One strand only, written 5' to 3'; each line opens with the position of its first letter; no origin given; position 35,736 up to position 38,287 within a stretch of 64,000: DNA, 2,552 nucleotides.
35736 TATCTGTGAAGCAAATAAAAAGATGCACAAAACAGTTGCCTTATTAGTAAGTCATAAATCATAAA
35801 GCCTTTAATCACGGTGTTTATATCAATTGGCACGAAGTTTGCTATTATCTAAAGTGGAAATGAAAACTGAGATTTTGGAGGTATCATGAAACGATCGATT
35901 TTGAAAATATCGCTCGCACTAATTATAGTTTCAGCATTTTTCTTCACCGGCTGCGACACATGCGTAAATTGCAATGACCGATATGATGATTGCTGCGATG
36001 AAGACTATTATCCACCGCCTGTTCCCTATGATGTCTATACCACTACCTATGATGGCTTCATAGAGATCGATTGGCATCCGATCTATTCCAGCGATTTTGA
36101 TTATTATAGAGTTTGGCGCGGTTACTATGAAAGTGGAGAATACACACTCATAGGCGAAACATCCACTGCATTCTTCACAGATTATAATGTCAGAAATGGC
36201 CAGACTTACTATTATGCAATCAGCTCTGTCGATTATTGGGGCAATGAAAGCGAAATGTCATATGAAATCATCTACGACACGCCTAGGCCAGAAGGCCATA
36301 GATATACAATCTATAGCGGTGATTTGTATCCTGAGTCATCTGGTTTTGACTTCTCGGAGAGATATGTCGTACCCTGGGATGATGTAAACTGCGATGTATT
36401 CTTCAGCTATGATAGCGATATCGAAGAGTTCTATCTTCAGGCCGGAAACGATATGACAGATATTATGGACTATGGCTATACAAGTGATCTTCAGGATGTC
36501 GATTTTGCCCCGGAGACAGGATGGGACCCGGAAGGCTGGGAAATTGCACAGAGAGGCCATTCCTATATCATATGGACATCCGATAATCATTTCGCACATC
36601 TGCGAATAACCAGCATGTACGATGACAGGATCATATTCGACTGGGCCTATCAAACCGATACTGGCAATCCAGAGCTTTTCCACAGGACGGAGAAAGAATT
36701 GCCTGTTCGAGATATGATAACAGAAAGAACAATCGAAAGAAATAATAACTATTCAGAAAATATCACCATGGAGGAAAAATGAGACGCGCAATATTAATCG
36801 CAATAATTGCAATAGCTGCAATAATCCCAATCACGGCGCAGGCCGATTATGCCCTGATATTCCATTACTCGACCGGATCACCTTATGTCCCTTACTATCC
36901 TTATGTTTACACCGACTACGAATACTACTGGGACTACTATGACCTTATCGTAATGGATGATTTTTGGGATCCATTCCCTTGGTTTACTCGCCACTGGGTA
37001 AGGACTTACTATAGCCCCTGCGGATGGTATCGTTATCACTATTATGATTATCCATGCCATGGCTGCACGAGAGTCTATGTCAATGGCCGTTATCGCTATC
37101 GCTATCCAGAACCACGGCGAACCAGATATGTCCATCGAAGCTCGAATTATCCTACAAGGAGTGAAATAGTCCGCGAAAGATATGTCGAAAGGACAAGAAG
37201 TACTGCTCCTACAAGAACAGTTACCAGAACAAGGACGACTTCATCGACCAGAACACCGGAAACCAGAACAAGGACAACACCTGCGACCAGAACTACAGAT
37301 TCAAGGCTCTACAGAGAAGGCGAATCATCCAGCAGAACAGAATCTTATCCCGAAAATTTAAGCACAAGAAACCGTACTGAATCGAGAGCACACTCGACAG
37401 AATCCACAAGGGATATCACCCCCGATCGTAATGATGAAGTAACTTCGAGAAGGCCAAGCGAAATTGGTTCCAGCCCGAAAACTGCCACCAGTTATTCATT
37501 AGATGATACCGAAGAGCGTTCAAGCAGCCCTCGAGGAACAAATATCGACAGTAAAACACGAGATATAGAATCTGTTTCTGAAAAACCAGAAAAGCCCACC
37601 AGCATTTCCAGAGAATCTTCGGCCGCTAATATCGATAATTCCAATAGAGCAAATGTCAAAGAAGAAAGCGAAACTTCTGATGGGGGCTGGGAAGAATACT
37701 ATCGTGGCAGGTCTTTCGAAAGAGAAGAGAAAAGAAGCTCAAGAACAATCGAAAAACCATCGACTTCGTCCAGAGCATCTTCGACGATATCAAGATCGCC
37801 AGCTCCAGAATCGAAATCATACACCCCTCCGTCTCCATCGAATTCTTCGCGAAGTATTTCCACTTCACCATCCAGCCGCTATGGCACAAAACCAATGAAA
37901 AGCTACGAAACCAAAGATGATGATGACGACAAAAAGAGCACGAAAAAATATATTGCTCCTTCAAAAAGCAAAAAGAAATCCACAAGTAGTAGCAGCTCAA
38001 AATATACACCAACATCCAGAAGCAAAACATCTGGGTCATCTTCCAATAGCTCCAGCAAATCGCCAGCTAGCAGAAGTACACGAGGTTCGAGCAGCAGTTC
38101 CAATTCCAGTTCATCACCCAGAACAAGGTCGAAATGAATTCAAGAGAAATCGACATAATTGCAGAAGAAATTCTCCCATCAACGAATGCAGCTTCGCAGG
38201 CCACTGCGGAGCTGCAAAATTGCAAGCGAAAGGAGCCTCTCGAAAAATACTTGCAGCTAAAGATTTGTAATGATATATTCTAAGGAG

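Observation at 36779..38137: Secreted protein with a 22%-tyrosine, Trp/Arg-rich N-domain, a (Thr-Arg)n tract and a serine-rich tail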

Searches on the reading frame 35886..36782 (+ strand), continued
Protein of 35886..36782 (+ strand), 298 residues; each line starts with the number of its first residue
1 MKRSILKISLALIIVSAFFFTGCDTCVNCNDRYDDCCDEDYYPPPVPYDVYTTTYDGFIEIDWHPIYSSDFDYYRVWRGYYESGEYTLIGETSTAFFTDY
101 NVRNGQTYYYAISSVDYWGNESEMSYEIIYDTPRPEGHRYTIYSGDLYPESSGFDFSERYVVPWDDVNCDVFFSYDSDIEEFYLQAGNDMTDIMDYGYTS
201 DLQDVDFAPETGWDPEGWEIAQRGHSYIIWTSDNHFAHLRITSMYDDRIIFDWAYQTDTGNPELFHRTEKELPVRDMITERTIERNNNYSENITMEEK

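Call 77: fold_search(model_id=the predicted structure, library=pdb)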
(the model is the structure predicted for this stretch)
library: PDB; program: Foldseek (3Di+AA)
matches with E <= 10: 1844; with E <= 0.001: 158
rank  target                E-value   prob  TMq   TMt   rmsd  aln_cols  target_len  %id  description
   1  6tpv_B                5.2e-06  1.00  0.29  0.43  14.3       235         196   13  Crystal structures of FNIII domain one and two of the human leucocyte common antigen-related protein, LAR (released 2020-05-13)
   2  5n47_B                8.9e-06  1.00  0.30  0.45  11.4       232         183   16  Structure of Anticalin N7E in complex with the three-domain fragment Fn7B8 of human oncofetal fibronectin (released 2018-02-14)
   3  8iyk_F                8.9e-06  1.00  0.27  0.11  20.2       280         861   10  Tail tip conformation 1 of phage lambda tail (released 2023-10-18)
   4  6ygn_A                1.2e-05  1.00  0.28  0.15  13.9       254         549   12  Titin kinase and its flanking domains (released 2021-04-07)
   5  4ei0_A                1.3e-05  1.00  0.41  0.41   9.6       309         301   10  Crystal structure of a DUF4466 family protein (PARMER_03218) from Parabacteroides merdae ATCC 43184 at 2.00 A resoluti (released 2012-05-30)
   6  5z06_B                1.4e-05  1.00  0.27  0.12   2.1        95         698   28  Crystal structure of beta-1,2-glucanase from Parabacteroides distasonis (released 2018-05-30)
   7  5z06_A                1.6e-05  1.00  0.27  0.12   2.2        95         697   28  Crystal structure of beta-1,2-glucanase from Parabacteroides distasonis (released 2018-05-30)
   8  4ei0_B                3.0e-05  1.00  0.42  0.41   9.5       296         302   10  Crystal structure of a DUF4466 family protein (PARMER_03218) from Parabacteroides merdae ATCC 43184 at 2.00 A resoluti (released 2012-05-30)
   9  5iv5_BJ               3.1e-05  0.99  0.22  0.08  23.2       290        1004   13  Cryo-electron microscopy structure of the hexagonal pre-attachment T4 baseplate-tail tube complex (released 2016-05-18)
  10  3uto_A                3.5e-05  1.00  0.27  0.15  14.0       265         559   12  Twitchin kinase region from C.elegans (Fn31-NL-kin-CRD-Ig26) (released 2012-08-08)
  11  6rpz                  4.1e-05  1.00  0.29  0.33  14.3       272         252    8  Cytokine receptor-like factor 3 C-terminus residues 174-442: native collected with 1.7A wavelength (released 2020-03-25)
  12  2gee                  4.3e-05  1.00  0.29  0.42  10.6       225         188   13  Crystal Structure of Human Type III Fibronectin Extradomain B and Domain 8 (released 2006-10-17)
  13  4urt_B                4.3e-05  1.00  0.26  0.36  14.6       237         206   12  The crystal structure of a fragment of netrin-1 in complex with FN5- FN6 of DCC (released 2014-09-10)
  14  3p4l                  4.6e-05  1.00  0.26  0.39  14.2       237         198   13  Crystal structure of a hemojuvelin-binding fragment of neogenin (released 2010-11-17)
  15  3uto_B                5.1e-05  1.00  0.28  0.15  13.9       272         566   11  Twitchin kinase region from C.elegans (Fn31-NL-kin-CRD-Ig26) (released 2012-08-08)
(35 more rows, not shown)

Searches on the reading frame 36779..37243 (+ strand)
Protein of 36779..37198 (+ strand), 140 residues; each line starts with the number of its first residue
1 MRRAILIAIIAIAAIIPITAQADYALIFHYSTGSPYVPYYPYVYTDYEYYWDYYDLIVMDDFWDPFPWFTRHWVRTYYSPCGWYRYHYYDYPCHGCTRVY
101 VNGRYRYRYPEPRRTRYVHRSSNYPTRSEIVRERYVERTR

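Call 23: search_protein_representatives(protein=window:36779-37198:+)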
Query: 140 residues. Proteins with E-value up to 0.001 (for the whole library): 10; up to 1e-10: 1; up to 1e-30: 1. The best 10 are listed.
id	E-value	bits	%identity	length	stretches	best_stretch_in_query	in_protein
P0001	4.5e-48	179.7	67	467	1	1-140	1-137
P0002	2.1e-09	54.0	38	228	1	3-122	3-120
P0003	2.7e-08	50.4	42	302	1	8-117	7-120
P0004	3.1e-08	50.2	39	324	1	5-132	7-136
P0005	1.3e-07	48.2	53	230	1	61-138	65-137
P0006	1.7e-07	47.8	40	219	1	4-120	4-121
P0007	3.5e-07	46.8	53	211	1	60-134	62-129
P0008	4.7e-06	43.1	33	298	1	11-126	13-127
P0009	4.7e-06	43.1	39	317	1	12-117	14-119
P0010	8.7e-04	35.8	45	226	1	50-127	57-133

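Call 27: find_homologous_proteins(query=A2, max_evalue=0.001)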
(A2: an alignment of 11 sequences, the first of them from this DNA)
Query A2 (11 sequences) (140 aa, profile of the alignment): 9 proteins with E <= 0.001 among 705 candidates.
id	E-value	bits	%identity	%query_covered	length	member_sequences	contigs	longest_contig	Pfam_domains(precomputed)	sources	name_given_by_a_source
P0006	6.2e-51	190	40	79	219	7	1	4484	-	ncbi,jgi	-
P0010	9.2e-49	183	51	41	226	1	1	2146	-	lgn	-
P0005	6.5e-47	177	50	54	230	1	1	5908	-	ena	-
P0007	6.7e-43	164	49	53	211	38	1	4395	-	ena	-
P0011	1.1e-38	150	36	75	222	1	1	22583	-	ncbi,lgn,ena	-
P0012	4.0e-37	145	46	56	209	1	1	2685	-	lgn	-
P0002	3.8e-36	142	38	86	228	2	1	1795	-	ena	-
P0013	4.0e-35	139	34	85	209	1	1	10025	-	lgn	-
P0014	1.5e-32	130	31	75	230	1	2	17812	-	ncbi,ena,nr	ncbi:hypothetical protein DRQ33_00190 [bacterium]|nr:MAG: hypothetical protein DRQ33_00190 [bacteriu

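Call 28: find_related_loci(query=A2, collection=genome_contigs, flank=8000)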
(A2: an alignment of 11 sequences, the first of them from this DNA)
Query A2 (140 aa) in genome_contigs; peptide patterns used: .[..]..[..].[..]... (x = any residue, [..] = any of these).
29 stretches matched a pattern; 13 encode a relative of the query (tblastn E <= 1e-3); 13 distinct loci.
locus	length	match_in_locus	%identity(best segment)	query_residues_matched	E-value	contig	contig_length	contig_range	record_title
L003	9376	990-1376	41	1-138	4e-19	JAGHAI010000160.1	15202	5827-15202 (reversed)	MAG: bacterium isolate AUK226 PB_MBMC_180_c_000000000025, whole genome shotgun sequence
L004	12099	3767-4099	43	1-110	2e-16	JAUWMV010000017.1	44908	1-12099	MAG: bacterium isolate CSMAG_2407 CSMAG_2407_k141_321436_length_44908_cov_18.9823, whole genome shotgun sequence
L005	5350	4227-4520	47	42-138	2e-16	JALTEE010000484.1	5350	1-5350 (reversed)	MAG: bacterium isolate S014_metabat2_scaf2bin.008 S014_NODE_7347_length_5350_cov_2.532070, whole genome shotgun sequence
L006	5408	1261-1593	42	1-110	5e-16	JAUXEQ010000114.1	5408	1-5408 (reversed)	MAG: bacterium isolate CSMAG_2881 CSMAG_2881_k117_1009860_length_5408_cov_15.0000, whole genome shotgun sequence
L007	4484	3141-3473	40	1-110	2e-15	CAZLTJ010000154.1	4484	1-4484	MAG TPA_asm: uncultured bacterium isolate SRP068000_co1_162 genome assembly, contig: NODE_47989_length_4484_cov_6.407541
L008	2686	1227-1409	55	74-138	1e-14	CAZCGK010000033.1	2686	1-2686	MAG TPA_asm: uncultured archaeon isolate binchicken_co6_226 genome assembly, contig: NODE_55335_length_2686_cov_2.010262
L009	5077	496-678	55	74-138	3e-14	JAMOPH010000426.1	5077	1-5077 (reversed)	MAG: bacterium isolate 4559-240_metabat1_scaf2bin.028 4559-240_scaffold_9797_c1, whole genome shotgun sequence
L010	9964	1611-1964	36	1-108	2e-12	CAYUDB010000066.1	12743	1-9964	MAG TPA_asm: uncultured bacterium isolate SRP220891_co1_1 genome assembly, contig: NODE_9464_length_12743_cov_6.640921,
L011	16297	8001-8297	36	4-108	4e-12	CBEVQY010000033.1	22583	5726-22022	MAG TPA_asm: uncultured bacterium isolate SRR24791474_binner12_Refined_38 genome assembly, contig: ERZ25515408.525, whol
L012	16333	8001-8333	37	1-109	9e-12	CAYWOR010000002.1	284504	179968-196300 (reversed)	MAG TPA_asm: uncultured bacterium isolate SRP241326_co3_316 genome assembly, contig: NODE_29_length_284504_cov_16.557235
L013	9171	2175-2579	34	1-139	1e-11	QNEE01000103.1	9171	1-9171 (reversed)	MAG: bacterium isolate B46_G16 B46_Guay16_scaffold_06178, whole genome shotgun sequence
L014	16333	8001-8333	36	1-109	5e-10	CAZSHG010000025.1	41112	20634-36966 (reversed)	MAG TPA_asm: uncultured bacterium isolate binchicken_co17_265 genome assembly, contig: NODE_2792_length_41112_cov_7.1668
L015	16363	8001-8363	35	3-117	7e-9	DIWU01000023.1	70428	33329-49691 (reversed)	MAG TPA_asm: bacterium UBP14_UBA6098 isolate UBA6098 UBA6098_contig_5946, whole genome shotgun sequence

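Call 59: search_solved_structures(query=A2, max_evalue=10)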
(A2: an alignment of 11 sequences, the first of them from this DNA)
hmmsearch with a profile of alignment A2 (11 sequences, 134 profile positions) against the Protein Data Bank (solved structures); distinct sequences matched with E-value up to 10: 2.
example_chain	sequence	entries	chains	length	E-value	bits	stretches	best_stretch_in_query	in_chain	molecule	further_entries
7aql_B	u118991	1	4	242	0.54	13.7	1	74-97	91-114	scFv-33H1F7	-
7odu_A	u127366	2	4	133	0.8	13.1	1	47-116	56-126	C-type lectin domain family 2 member D11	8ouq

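Call 65: predict_structure(alignment_id=A6)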
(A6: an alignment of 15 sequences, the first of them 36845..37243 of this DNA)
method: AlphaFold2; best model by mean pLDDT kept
length: 133 residues; sequences in the alignment: 15
mean_pLDDT: 57.6   pTM: 0.43
mean pLDDT of the five models: 57.6, 54.5, 54.2, 53.1, 51.7
residues with pLDDT >= 90: 13; 70-90: 31; 50-70: 26; < 50: 63
segments of 3 or more residues with pLDDT < 50: 1-43, 99-101, 112-119, 122-126
pLDDT, mean of each block of 10 residues (from residue 1): 31 37 33 34 51 78 88 90 91 69 52 47 49 56
secondary structure, 60 per line:
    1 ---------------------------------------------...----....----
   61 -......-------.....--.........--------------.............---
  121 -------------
elements in order: E53-56 E62-67 E75-79 E82-90 H105-117

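Call 68: search_protein_families(library=pfam, alignment_id=A5, max_evalue=10)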
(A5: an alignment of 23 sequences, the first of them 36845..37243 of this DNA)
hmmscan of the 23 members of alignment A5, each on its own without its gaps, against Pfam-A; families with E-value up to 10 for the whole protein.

A. member 1, window:36845-37243:+ (133 aa): 0 families

B. families by the number of members that match (of 23 scanned): 4 families
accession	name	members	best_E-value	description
PF14871.12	GHL6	1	0.0015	Hypothetical glycosyl hydrolase 6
PF08139.17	LPAM_1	1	0.016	Prokaryotic membrane lipoprotein lipid attachment site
PF12092.13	DUF3568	1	0.23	Protein of unknown function (DUF3568)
PF18873.5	Sgo0707_N1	1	0.23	Sgo0707 N-terminal domain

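Call 69: search_protein_families(library=ncbifam, proteins=[L015:9003-9503:+], max_evalue=1)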
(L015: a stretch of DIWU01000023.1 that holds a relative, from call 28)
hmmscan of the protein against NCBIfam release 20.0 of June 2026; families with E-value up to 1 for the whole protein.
L015:9003-9503:+ (166 aa): 1 family
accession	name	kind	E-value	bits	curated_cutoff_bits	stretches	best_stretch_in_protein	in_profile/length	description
NF038029.1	LP_plasma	domain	0.16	12.5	24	1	13-27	1-15/24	lipoprotein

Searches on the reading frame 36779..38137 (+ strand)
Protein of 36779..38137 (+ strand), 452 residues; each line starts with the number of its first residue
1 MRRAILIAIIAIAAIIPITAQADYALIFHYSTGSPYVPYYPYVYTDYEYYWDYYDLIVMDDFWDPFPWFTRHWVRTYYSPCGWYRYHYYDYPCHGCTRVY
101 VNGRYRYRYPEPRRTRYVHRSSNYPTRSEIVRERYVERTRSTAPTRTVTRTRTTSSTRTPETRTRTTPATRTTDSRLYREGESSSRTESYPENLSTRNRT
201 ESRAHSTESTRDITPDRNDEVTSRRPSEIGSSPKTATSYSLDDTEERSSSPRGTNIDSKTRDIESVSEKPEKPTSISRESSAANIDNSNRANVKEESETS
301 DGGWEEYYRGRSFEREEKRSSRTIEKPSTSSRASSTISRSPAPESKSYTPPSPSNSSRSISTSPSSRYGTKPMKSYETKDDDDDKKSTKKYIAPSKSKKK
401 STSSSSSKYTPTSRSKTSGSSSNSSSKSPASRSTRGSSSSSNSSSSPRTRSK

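Call 4: search_protein_families(library=pfam, proteins=[window:36779-38137:+], max_evalue=1)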
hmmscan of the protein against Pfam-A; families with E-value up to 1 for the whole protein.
window:36779-38137:+ (452 aa): 0 families

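Call 5: find_encoding_contigs(protein=window:36779-38137:+, flank=10000, max_places=6)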
Protein window:36779-38137:+ (452 aa): 2 contigs read that carry it; 1 place shown.
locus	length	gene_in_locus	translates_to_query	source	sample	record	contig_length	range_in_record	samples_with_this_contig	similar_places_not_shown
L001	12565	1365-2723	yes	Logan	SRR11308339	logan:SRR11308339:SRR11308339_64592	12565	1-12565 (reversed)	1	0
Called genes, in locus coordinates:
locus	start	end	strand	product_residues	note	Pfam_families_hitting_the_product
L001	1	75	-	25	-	?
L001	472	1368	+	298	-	-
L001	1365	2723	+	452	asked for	-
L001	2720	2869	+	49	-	-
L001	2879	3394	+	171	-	-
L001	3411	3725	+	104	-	PF01883:FeS_assembly_P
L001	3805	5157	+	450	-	PF05496:RuvB_N, PF13191:AAA_16 (faint), PF00004:AAA, PF16193:AAA_assoc_2, PF12002:MgsA_C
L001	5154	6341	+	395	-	PF00079:Serpin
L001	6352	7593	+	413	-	PF00079:Serpin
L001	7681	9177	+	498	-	PF20154:LNT_N, PF00795:CN_hydrolase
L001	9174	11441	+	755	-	PF07494:Reg_prop (faint)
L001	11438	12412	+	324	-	PF02388:FemAB (faint), PF13480:Acetyltransf_6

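Call 6: find_homologous_proteins(query=window:36779-38137:+, max_evalue=0.001)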
Query window:36779-38137:+ (452 aa): 1 proteins with E <= 0.001 among 8000 candidates.
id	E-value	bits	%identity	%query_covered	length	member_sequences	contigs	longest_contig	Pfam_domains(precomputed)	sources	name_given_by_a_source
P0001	3.1e-54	203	41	75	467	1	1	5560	-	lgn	-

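Call 10: find_encoding_contigs(protein=P0001, flank=10000)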
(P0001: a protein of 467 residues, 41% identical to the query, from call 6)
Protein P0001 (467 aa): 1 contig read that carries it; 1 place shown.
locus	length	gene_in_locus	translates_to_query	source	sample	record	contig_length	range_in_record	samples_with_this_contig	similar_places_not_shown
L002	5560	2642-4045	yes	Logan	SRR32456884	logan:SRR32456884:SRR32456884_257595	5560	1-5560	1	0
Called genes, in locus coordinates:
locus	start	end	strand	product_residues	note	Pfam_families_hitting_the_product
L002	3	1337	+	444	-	?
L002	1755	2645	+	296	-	-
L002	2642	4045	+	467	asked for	-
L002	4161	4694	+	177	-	-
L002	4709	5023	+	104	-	PF01883:FeS_assembly_P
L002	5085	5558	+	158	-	?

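Call 19: search_protein_families(library=ncbifam, proteins=[window:36779-38137:+], max_evalue=0.1)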
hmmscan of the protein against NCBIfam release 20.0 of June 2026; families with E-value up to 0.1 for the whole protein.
window:36779-38137:+ (452 aa): 0 families

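Call 78: list_cluster_members(proteins=[window:36779-38134:+, window:38293-38805:+, P0014, P0011])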
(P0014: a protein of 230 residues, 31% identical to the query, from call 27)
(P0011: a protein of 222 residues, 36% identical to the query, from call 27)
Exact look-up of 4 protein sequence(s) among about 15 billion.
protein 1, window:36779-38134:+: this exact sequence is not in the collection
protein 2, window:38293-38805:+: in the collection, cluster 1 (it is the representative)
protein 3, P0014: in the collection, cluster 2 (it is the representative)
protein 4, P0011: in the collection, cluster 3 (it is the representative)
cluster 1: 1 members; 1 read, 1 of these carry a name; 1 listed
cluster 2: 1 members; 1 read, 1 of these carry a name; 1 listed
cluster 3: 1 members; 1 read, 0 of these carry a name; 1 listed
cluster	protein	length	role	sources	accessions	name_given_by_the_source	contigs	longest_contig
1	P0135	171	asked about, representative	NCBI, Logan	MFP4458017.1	MAG: hypothetical protein ACLFSQ_00330 [Candidatus Zixiibacteriota bacterium]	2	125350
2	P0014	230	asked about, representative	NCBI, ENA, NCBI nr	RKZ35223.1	hypothetical protein DRQ33_00190 [bacterium] | MAG: hypothetical protein DRQ33_00190 [bacterium]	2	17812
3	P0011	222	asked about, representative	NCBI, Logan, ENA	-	-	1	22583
